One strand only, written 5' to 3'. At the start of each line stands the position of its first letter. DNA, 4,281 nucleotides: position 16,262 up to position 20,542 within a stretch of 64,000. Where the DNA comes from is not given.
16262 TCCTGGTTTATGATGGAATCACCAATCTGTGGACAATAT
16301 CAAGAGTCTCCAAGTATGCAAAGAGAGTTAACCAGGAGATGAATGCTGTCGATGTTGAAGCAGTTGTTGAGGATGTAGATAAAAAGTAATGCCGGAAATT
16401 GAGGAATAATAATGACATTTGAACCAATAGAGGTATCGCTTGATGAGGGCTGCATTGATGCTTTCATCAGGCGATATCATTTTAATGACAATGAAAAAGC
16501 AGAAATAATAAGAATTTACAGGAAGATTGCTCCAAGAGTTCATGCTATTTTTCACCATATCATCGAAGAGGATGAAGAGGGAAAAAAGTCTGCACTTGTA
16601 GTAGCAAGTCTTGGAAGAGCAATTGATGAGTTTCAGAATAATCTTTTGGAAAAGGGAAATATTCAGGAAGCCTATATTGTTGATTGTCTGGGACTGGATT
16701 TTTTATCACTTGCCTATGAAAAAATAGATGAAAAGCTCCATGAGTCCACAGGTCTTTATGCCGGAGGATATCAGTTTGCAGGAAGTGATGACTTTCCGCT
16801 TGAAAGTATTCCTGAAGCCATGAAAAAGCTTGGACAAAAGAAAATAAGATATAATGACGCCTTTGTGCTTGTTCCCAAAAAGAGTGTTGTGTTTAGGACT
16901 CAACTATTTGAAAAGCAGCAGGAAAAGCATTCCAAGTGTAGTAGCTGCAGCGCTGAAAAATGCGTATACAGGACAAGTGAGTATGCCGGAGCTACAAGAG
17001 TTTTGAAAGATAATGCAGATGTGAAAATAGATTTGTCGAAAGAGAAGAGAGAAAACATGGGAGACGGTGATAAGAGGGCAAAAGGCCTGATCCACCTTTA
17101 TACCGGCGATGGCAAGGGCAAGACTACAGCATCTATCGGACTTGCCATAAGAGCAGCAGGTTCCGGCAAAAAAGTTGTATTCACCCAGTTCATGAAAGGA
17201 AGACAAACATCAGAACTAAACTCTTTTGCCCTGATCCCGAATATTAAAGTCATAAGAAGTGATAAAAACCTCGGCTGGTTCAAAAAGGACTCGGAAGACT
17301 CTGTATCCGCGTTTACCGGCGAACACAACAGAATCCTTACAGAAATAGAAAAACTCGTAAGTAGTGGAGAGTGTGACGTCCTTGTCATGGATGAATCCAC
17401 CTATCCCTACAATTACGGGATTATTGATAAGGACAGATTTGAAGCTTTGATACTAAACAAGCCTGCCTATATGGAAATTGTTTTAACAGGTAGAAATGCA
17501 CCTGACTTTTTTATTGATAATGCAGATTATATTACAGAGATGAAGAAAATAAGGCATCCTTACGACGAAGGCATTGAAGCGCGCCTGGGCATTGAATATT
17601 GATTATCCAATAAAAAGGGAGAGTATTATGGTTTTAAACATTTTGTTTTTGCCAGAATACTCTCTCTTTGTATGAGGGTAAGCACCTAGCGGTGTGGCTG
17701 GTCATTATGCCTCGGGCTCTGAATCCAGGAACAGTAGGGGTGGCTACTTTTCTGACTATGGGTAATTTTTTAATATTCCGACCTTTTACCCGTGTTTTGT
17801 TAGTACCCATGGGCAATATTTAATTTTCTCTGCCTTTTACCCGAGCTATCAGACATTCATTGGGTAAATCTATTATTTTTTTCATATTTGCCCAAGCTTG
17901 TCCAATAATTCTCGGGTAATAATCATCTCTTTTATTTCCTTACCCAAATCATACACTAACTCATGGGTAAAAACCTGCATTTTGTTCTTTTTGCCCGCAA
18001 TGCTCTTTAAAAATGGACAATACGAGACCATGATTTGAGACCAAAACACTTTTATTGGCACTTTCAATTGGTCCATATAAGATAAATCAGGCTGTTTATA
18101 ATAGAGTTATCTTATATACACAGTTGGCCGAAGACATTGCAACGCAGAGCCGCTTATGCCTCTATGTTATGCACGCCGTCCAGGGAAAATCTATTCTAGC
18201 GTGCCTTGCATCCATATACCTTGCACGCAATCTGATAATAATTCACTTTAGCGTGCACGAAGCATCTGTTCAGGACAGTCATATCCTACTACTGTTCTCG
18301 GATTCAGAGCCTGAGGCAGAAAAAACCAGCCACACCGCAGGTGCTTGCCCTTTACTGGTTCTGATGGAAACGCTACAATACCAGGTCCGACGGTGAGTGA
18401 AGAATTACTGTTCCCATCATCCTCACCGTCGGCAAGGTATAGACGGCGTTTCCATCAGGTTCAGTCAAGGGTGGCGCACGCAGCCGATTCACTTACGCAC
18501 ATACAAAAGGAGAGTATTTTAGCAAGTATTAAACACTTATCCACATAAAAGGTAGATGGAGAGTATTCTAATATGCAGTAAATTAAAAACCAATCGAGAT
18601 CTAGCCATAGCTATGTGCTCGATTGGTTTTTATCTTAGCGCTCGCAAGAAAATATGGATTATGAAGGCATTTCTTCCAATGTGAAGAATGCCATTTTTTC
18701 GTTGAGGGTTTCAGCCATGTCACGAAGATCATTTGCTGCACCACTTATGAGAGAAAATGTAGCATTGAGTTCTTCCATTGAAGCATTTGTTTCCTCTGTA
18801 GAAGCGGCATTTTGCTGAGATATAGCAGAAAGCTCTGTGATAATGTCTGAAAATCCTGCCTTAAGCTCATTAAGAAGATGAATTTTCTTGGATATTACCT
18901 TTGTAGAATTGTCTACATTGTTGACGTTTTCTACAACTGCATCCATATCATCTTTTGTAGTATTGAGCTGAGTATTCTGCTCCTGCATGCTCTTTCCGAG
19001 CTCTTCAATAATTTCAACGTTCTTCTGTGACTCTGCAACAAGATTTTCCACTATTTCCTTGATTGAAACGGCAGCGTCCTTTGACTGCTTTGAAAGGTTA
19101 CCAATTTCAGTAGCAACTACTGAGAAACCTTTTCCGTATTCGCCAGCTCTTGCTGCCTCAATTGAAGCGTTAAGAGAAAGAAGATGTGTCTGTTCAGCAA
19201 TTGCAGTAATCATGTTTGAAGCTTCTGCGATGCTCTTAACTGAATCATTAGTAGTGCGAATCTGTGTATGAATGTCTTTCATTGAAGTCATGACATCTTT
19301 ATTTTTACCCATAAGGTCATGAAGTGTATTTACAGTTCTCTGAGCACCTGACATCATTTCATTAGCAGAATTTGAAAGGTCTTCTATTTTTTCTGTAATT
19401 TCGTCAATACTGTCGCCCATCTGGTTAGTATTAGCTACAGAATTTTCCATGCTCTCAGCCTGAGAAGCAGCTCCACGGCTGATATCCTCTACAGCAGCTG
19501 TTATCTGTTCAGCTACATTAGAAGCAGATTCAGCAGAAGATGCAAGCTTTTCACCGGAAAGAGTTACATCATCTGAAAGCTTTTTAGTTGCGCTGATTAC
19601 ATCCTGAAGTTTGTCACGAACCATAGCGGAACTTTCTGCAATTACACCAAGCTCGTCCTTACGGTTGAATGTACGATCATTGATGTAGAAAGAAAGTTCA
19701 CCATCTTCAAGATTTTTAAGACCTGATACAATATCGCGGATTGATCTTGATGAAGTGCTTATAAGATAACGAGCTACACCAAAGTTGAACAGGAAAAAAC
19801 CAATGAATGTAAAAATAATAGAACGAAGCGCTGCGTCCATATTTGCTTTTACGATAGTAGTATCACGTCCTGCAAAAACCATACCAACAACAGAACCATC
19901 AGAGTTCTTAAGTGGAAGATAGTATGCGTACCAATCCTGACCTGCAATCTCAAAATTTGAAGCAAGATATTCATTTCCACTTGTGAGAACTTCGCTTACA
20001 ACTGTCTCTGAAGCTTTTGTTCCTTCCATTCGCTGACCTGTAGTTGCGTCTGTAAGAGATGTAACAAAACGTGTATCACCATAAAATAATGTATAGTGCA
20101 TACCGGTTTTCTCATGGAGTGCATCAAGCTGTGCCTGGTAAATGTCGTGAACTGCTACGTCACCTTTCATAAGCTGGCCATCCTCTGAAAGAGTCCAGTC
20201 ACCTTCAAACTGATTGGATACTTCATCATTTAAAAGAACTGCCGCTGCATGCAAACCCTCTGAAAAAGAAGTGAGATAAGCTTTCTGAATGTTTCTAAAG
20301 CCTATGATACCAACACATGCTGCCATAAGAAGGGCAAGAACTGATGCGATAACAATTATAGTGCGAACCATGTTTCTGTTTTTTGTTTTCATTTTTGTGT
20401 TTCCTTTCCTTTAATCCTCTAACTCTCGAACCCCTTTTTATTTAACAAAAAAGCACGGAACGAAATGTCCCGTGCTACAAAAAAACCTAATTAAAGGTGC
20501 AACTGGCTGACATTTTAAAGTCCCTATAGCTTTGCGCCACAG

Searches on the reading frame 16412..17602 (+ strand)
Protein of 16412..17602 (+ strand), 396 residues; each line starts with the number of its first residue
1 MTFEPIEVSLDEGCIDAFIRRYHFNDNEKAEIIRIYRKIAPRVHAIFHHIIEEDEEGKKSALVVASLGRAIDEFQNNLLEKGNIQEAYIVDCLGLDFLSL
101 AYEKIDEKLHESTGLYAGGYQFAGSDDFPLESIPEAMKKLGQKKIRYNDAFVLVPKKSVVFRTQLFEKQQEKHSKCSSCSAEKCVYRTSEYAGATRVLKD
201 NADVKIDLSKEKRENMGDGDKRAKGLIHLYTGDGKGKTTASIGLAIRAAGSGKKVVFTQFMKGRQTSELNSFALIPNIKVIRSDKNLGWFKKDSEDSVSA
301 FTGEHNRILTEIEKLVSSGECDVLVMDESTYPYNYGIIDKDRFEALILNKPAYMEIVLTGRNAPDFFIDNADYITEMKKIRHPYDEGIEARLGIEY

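Call 21: search_protein_families(library=pfam, proteins=[window:16412-17602:+])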
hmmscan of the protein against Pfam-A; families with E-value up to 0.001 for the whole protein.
window:16412-17602:+ (396 aa): 1 family
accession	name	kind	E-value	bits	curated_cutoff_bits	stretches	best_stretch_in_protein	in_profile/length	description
PF02572.21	CobA_CobO_BtuR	-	1.1e-53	182.3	25.7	1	224-396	2-172/172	ATP:corrinoid adenosyltransferase BtuR/CobO/CobP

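Call 73: find_encoding_contigs(protein=window:16412-17602:+, flank=3500, max_places=10)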
Protein window:16412-17602:+ (396 aa): 24 contigs read that carry it; 3 places shown.
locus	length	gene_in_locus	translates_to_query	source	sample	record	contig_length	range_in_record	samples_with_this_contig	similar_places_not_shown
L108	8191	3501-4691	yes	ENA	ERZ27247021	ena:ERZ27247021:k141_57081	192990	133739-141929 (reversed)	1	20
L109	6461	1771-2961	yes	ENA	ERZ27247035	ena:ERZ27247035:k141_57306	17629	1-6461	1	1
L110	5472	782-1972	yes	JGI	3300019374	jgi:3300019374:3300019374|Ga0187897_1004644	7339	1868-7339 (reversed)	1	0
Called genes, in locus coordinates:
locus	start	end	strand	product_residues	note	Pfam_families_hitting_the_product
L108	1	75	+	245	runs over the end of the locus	-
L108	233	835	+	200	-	PF00574:CLP_protease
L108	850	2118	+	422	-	PF06689:zf-C4_ClpX, PF00004:AAA, PF07724:AAA_2, PF10431:ClpB_D2-small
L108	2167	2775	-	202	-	PF03193:RsgA_GTPase (faint), PF00009:GTP_EFTU (faint), PF01926:MMR_HSR1, PF02421:FeoB_N (weak)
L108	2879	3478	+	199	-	PF03729:DUF308 (weak)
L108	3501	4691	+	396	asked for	PF02572:CobA_CobO_BtuR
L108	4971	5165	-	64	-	-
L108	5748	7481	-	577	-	PF17201:Cache_3-Cache_2, PF17202:sCache_3_3, PF07889:DUF1664 (faint), PF00015:MCPsignal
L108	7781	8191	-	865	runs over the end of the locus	PF02861:Clp_N, PF23569:NBD_SMAX1, PF00004:AAA, PF17871:AAA_lid_9, PF00004:AAA, PF07724:AAA_2, PF07728:AAA_5, PF10431:ClpB_D2-small, +11 more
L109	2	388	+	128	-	?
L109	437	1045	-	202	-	PF03193:RsgA_GTPase (faint), PF00009:GTP_EFTU (faint), PF01926:MMR_HSR1, PF02421:FeoB_N (weak)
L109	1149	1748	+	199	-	PF03729:DUF308 (weak)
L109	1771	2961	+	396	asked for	PF02572:CobA_CobO_BtuR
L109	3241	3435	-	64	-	-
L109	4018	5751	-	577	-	PF17201:Cache_3-Cache_2, PF17202:sCache_3_3, PF07889:DUF1664 (faint), PF00015:MCPsignal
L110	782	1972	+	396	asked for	PF02572:CobA_CobO_BtuR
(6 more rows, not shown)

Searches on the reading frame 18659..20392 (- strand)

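Call 21: search_protein_families(library=pfam, proteins=[window:18659-20392:-])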
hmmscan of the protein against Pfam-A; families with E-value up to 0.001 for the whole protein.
window:18659-20392:- (577 aa): 6 families
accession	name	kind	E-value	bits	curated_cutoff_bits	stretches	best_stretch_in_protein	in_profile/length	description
PF00015.26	MCPsignal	-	1.6e-31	109.9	34.6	1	367-501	14-148/172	Methyl-accepting chemotaxis protein (MCP) signalling domain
PF17202.10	sCache_3_3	-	1.1e-25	90.4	28.8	1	87-186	8-105/107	Single cache domain 3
PF17201.10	Cache_3-Cache_2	-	2.5e-09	37.3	27.7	1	36-198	31-204/299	Cache 3/Cache 2 fusion domain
PF07889.17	DUF1664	-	1e-05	26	34.6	0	323-389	55-121/124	Protein of unknown function (DUF1664)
PF06103.16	DUF948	-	9.6e-05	22.9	37.2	0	314-375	27-88/89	Bacterial protein of unknown function (DUF948)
PF17203.10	sCache_3_2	-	0.00088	19.8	28.4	1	108-188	64-138/140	Single cache domain 3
